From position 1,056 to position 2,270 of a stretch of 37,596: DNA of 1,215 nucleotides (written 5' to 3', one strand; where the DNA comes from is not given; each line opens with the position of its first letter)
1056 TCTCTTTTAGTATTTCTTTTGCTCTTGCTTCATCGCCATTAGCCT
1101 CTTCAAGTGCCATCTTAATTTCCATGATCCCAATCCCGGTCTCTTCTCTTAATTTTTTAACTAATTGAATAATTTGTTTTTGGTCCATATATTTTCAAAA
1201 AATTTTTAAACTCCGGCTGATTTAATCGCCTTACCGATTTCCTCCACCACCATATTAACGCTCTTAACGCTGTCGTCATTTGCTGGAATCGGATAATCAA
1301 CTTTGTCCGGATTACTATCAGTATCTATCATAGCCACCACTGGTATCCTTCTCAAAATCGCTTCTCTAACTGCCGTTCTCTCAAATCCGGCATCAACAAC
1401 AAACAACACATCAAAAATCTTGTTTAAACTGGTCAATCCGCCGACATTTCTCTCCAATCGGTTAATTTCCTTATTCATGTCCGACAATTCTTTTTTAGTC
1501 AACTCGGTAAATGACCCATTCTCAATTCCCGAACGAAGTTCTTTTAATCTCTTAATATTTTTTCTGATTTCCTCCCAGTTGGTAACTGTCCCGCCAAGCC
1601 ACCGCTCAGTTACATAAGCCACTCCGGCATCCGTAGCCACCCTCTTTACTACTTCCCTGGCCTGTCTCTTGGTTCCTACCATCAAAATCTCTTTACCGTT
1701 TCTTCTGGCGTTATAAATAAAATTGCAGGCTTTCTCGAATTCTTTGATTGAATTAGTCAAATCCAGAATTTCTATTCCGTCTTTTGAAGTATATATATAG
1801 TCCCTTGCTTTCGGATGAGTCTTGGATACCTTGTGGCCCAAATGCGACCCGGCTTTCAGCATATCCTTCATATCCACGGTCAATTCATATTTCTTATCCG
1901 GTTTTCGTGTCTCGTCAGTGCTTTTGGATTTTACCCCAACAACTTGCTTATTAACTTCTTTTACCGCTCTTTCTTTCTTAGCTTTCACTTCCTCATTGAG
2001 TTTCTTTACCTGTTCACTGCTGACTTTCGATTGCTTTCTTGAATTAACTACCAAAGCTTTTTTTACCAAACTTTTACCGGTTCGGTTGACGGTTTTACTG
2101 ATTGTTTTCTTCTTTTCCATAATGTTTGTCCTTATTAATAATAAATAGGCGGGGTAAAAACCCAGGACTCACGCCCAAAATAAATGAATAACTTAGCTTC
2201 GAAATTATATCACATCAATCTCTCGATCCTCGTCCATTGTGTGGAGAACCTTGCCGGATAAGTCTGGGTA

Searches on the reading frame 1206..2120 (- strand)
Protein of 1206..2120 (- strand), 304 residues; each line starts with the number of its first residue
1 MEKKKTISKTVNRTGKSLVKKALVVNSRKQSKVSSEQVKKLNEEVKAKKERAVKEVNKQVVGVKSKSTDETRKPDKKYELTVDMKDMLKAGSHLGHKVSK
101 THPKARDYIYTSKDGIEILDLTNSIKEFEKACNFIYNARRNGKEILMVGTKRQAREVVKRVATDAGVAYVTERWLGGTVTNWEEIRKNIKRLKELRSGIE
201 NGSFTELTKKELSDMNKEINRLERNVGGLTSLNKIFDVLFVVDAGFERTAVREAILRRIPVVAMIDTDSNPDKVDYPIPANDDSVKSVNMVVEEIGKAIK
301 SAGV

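Call 14: search_protein_families(library=pfam, proteins=[window:1206-2120:-], max_evalue=0.01)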
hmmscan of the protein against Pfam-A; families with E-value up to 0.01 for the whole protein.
window:1206-2120:- (304 aa): 1 family
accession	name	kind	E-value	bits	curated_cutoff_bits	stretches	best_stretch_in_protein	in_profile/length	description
PF00318.25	Ribosomal_S2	-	7.2e-75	251.4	26.1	1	87-301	1-215/216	Ribosomal protein S2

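Call 17: find_encoding_contigs(protein=window:1206-2120:-, flank=10000, max_places=10)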
Protein window:1206-2120:- (304 aa): no gene with exactly this product is on record in the collection.

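Call 26: find_homologous_proteins(query=window:1206-2120:-, max_evalue=1e-30)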
Query window:1206-2120:- (304 aa): 1502 proteins with E <= 1e-30 among 3775 candidates; the best 120 are listed.
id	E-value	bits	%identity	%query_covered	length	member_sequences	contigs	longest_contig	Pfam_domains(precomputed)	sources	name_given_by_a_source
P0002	4.2e-187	638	100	100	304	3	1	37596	PF00318.26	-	-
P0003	7.6e-160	549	84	100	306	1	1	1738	PF00318.26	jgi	-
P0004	1.0e-156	538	82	100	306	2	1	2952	PF00318.26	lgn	-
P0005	1.3e-149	515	79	100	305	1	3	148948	PF00318.26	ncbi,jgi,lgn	ncbi:MAG: 30S ribosomal protein S2 [Patescibacteria group bacterium]|jgi:small subunit ribosomal pro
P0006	6.3e-149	513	78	100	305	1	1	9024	PF00318.26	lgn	-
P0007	4.0e-126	438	66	100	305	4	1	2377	PF00318.26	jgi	jgi:small subunit ribosomal protein S2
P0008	2.5e-125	435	67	100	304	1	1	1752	PF00318.26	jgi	jgi:small subunit ribosomal protein S2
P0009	8.7e-125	434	66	100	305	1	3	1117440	PF00318.26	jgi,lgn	jgi:small subunit ribosomal protein S2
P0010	3.3e-124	432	65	97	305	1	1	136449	PF00318.26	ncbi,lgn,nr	ncbi:MAG: 30S ribosomal protein S2 [Candidatus Shapirobacteria bacterium]|nr:30S ribosomal protein S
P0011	1.1e-123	430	64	96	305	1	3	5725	PF00318.26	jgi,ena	jgi:small subunit ribosomal protein S2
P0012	1.4e-123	430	68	100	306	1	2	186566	PF00318.26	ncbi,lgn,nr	ncbi:MAG: 30S ribosomal protein S2 [Candidatus Shapirobacteria bacterium]|nr:30S ribosomal protein S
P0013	1.7e-123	429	64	96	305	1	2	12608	PF00318.26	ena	-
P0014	3.8e-123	428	64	96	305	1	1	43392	PF00318.26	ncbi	-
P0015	3.9e-123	428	67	100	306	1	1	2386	PF00318.26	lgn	-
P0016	6.5e-123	428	67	100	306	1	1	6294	PF00318.26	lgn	-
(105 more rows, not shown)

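Call 27: find_encoding_contigs(protein=P0005, flank=10000, max_places=3)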
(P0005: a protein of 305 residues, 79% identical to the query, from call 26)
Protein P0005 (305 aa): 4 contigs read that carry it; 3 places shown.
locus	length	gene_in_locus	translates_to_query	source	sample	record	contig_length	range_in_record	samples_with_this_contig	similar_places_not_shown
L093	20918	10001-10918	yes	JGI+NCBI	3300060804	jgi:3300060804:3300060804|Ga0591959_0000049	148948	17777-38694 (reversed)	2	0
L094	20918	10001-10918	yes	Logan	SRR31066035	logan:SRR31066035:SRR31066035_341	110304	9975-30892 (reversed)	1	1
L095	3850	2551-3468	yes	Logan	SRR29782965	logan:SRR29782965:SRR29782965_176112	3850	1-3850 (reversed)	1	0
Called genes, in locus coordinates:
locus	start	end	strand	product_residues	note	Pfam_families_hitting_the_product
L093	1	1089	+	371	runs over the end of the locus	PF00012:HSP70, PF00022:Actin, PF06723:MreB_Mbl, PF14450:FtsA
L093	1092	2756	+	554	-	PF03717:PBP_dimer, PF00905:Transpeptidase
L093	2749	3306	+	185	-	PF02481:DNA_processg_A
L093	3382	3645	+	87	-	-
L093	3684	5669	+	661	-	PF01751:Toprim, PF01131:Topoisom_bac, PF01396:Zn_ribbon_Top1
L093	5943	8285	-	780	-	PF26449:DUF8128, PF01935:DUF87 (faint), PF10412:TrwB_AAD_bind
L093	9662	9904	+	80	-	-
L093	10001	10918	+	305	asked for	PF00318:Ribosomal_S2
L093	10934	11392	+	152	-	PF00889:EF_TS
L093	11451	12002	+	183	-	PF01765:RRF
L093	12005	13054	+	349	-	PF02163:Peptidase_M50, PF04495:GRASP55_65, PF13180:PDZ_2 (weak), PF17820:PDZ_6 (weak)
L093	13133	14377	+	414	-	-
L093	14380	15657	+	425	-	-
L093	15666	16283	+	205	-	-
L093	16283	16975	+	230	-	PF00963:Cohesin (weak), PF00746:Gram_pos_anchor (weak)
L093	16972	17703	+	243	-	PF16656:Pur_ac_phosph_N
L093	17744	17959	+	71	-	-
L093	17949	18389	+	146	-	PF09424:YqeY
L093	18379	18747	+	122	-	PF02130:YbeY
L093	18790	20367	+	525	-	PF13177:DNA_pol3_delta2, PF00004:AAA, PF07724:AAA_2 (faint), PF07728:AAA_5 (faint), PF13401:AAA_22 (weak), PF20964:DnaX_C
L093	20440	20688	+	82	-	PF02575:YbaB_DNA_bd (weak)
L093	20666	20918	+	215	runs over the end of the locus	PF21176:RecR_HhH, PF01751:Toprim, PF13662:Toprim_4, PF21175:RecR_C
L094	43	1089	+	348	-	PF00022:Actin, PF06723:MreB_Mbl, PF00012:HSP70, PF14450:FtsA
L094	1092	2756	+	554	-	PF03717:PBP_dimer, PF00905:Transpeptidase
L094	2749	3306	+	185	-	PF02481:DNA_processg_A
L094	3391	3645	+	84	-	-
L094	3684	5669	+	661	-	PF01751:Toprim, PF01131:Topoisom_bac, PF01396:Zn_ribbon_Top1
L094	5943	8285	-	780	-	PF26449:DUF8128, PF01935:DUF87 (faint), PF10412:TrwB_AAD_bind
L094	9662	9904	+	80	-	-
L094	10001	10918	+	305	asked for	PF00318:Ribosomal_S2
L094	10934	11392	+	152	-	PF00889:EF_TS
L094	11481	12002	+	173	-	PF01765:RRF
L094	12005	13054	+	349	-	PF02163:Peptidase_M50, PF04495:GRASP55_65, PF13180:PDZ_2 (weak), PF17820:PDZ_6 (weak)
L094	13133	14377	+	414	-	-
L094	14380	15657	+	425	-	-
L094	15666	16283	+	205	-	-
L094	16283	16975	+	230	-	PF00963:Cohesin (weak), PF00746:Gram_pos_anchor (weak)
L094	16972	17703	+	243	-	PF16656:Pur_ac_phosph_N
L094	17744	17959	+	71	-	-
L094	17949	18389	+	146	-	PF09424:YqeY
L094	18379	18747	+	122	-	PF02130:YbeY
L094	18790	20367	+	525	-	PF13177:DNA_pol3_delta2, PF00004:AAA, PF07724:AAA_2 (faint), PF07728:AAA_5 (faint), PF13401:AAA_22 (weak), PF20964:DnaX_C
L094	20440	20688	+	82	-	PF02575:YbaB_DNA_bd (weak)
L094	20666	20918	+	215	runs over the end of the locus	PF21176:RecR_HhH, PF01751:Toprim, PF13662:Toprim_4, PF21175:RecR_C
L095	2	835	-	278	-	?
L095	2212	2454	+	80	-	-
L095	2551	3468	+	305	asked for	PF00318:Ribosomal_S2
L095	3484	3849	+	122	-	?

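Call 28: find_encoding_contigs(protein=P0006, flank=10000, max_places=3)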
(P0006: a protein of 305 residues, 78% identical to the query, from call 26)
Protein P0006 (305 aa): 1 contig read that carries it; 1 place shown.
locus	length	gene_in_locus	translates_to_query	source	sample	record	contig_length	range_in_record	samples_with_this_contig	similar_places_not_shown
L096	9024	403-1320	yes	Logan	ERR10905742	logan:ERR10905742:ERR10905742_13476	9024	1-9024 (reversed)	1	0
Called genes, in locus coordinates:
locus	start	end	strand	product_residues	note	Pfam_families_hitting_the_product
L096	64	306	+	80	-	-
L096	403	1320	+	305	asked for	PF00318:Ribosomal_S2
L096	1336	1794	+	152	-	PF00889:EF_TS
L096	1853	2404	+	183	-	PF01765:RRF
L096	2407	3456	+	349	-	PF02163:Peptidase_M50, PF04495:GRASP55_65, PF13180:PDZ_2 (weak), PF17820:PDZ_6 (weak)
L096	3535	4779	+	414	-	-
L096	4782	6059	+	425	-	-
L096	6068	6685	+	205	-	-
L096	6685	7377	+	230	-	PF00963:Cohesin (weak), PF00746:Gram_pos_anchor (weak)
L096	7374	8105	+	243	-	PF16656:Pur_ac_phosph_N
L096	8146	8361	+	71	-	-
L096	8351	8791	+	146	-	PF09424:YqeY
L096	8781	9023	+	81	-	?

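Call 29: find_encoding_contigs(protein=P0004, flank=10000, max_places=3)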
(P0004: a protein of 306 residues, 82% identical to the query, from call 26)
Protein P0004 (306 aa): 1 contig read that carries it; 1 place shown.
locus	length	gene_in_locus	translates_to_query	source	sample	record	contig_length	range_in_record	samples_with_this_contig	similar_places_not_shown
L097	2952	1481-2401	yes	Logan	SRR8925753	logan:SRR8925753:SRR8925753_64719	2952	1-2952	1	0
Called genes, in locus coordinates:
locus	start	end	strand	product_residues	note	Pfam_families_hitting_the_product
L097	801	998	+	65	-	-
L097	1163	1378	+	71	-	-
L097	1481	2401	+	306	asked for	PF00318:Ribosomal_S2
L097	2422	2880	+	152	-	PF00889:EF_TS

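Call 33: find_encoding_contigs(protein=P0012, flank=6000, max_places=2)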
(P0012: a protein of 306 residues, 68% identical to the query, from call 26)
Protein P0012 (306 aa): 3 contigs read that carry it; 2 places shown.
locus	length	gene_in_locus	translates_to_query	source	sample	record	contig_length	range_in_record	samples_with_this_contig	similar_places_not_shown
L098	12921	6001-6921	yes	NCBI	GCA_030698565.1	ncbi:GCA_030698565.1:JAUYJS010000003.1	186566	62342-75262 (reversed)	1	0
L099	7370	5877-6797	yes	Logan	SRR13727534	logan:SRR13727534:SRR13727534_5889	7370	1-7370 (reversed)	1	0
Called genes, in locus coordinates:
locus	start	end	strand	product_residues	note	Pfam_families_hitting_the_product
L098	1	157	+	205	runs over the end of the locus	-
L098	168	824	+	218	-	PF02481:DNA_processg_A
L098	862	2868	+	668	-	PF01751:Toprim, PF01131:Topoisom_bac, PF01396:Zn_ribbon_Top1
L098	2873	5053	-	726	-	PF26449:DUF8128, PF01935:DUF87 (faint), PF10412:TrwB_AAD_bind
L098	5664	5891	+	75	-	-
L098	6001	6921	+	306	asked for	PF00318:Ribosomal_S2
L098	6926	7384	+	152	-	PF00889:EF_TS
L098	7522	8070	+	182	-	-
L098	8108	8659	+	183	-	PF01765:RRF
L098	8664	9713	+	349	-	PF02163:Peptidase_M50, PF13180:PDZ_2, PF17820:PDZ_6 (weak)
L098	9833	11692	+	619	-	-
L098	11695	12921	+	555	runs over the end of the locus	-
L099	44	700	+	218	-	PF02481:DNA_processg_A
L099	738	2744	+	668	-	PF01751:Toprim, PF01131:Topoisom_bac, PF01396:Zn_ribbon_Top1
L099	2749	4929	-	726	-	PF26449:DUF8128, PF01935:DUF87 (faint), PF10412:TrwB_AAD_bind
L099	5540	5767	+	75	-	-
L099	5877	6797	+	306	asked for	PF00318:Ribosomal_S2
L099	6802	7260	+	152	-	PF00889:EF_TS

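Call 34: find_encoding_contigs(protein=P0009, flank=6000, max_places=2)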
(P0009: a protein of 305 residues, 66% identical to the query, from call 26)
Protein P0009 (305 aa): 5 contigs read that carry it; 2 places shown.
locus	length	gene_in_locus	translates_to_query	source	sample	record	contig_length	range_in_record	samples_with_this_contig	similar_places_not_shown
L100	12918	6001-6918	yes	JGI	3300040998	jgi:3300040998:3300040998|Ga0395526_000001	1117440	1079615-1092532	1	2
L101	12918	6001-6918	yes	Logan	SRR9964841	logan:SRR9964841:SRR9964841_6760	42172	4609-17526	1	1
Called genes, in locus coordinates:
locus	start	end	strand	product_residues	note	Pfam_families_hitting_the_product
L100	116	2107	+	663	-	PF01751:Toprim, PF01131:Topoisom_bac, PF01396:Zn_ribbon_Top1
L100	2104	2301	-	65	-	-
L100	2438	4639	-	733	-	PF26449:DUF8128, PF10412:TrwB_AAD_bind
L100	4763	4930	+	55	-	-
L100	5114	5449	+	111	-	-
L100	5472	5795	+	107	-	-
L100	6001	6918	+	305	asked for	PF00318:Ribosomal_S2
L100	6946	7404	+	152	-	PF00889:EF_TS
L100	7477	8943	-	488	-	PF13231:PMT_2 (weak)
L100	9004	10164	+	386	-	PF01041:DegT_DnrJ_EryC1, PF00155:Aminotran_1_2 (weak), PF01041:DegT_DnrJ_EryC1 (weak)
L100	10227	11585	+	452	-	PF04055:Radical_SAM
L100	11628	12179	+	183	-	PF01765:RRF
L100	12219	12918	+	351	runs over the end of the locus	PF02163:Peptidase_M50, PF04495:GRASP55_65 (weak), PF13180:PDZ_2, PF17820:PDZ_6 (weak)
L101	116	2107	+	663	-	PF01751:Toprim, PF01131:Topoisom_bac, PF01396:Zn_ribbon_Top1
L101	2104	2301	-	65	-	-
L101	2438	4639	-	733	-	PF26449:DUF8128, PF10412:TrwB_AAD_bind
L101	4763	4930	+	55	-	-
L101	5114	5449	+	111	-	-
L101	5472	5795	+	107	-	-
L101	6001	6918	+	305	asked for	PF00318:Ribosomal_S2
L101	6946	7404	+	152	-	PF00889:EF_TS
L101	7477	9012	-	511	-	PF13231:PMT_2 (weak)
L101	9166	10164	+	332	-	PF00155:Aminotran_1_2 (faint), PF01041:DegT_DnrJ_EryC1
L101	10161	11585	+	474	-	PF02310:B12-binding, PF04055:Radical_SAM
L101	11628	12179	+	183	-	PF01765:RRF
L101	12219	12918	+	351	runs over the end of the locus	PF02163:Peptidase_M50, PF04495:GRASP55_65 (weak), PF13180:PDZ_2, PF17820:PDZ_6 (weak)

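Call 36: find_related_loci(query=window:1206-2120:-, collection=metagenome_contigs, flank=4000)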
Query window:1206-2120:- (304 aa) in metagenome_contigs; peptide patterns used: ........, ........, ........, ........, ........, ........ (x = any residue, [..] = any of these).
139 stretches matched a pattern; 2 encode a relative of the query (tblastn E <= 1e-3); 2 distinct loci.
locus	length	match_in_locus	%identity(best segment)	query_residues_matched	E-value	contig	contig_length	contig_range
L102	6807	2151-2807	41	81-299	3e-57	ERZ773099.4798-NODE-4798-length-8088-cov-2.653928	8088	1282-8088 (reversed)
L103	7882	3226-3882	41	81-299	2e-57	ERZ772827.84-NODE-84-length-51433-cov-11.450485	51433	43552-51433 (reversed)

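Call 37: find_encoding_contigs(protein=P0003, flank=4000, max_places=3)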
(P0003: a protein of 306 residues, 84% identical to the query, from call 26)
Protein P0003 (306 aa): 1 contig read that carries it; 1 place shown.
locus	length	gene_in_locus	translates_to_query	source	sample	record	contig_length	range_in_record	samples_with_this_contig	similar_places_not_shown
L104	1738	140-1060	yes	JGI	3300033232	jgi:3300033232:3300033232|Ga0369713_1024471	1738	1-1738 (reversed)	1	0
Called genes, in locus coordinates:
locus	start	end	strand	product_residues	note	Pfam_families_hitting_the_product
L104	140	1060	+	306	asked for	PF00318:Ribosomal_S2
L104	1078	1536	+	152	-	PF00889:EF_TS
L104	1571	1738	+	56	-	?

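Call 74: find_encoding_contigs(protein=P0010, flank=4000, max_places=1)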
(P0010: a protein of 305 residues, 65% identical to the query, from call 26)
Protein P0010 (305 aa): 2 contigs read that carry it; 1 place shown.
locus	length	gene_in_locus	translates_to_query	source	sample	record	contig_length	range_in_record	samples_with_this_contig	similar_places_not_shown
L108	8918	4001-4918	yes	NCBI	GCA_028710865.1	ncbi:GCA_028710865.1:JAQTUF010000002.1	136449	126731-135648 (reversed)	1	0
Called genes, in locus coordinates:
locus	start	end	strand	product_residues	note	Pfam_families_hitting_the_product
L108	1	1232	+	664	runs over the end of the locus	PF01751:Toprim, PF01131:Topoisom_bac, PF01396:Zn_ribbon_Top1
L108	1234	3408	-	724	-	PF26449:DUF8128, PF10412:TrwB_AAD_bind (weak)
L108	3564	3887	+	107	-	-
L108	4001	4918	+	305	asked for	PF00318:Ribosomal_S2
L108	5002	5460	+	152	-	PF00889:EF_TS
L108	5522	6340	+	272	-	-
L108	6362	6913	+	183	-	PF01765:RRF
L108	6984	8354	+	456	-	-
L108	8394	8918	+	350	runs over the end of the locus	PF02163:Peptidase_M50, PF04495:GRASP55_65, PF13180:PDZ_2 (weak), PF17820:PDZ_6 (weak)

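Call 75: find_encoding_contigs(protein=P0016, flank=4000, max_places=1)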
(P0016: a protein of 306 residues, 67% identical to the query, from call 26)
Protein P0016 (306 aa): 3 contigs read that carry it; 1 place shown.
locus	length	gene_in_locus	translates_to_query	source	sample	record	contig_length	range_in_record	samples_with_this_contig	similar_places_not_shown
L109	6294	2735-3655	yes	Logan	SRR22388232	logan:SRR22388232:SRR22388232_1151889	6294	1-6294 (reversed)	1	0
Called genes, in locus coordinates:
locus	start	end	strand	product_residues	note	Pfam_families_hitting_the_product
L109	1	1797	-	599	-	?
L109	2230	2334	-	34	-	-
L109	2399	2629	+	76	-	-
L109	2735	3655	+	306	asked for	PF00318:Ribosomal_S2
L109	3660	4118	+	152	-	PF00889:EF_TS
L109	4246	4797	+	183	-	PF01765:RRF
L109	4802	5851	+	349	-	PF02163:Peptidase_M50, PF13180:PDZ_2, PF17820:PDZ_6 (weak)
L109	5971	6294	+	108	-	?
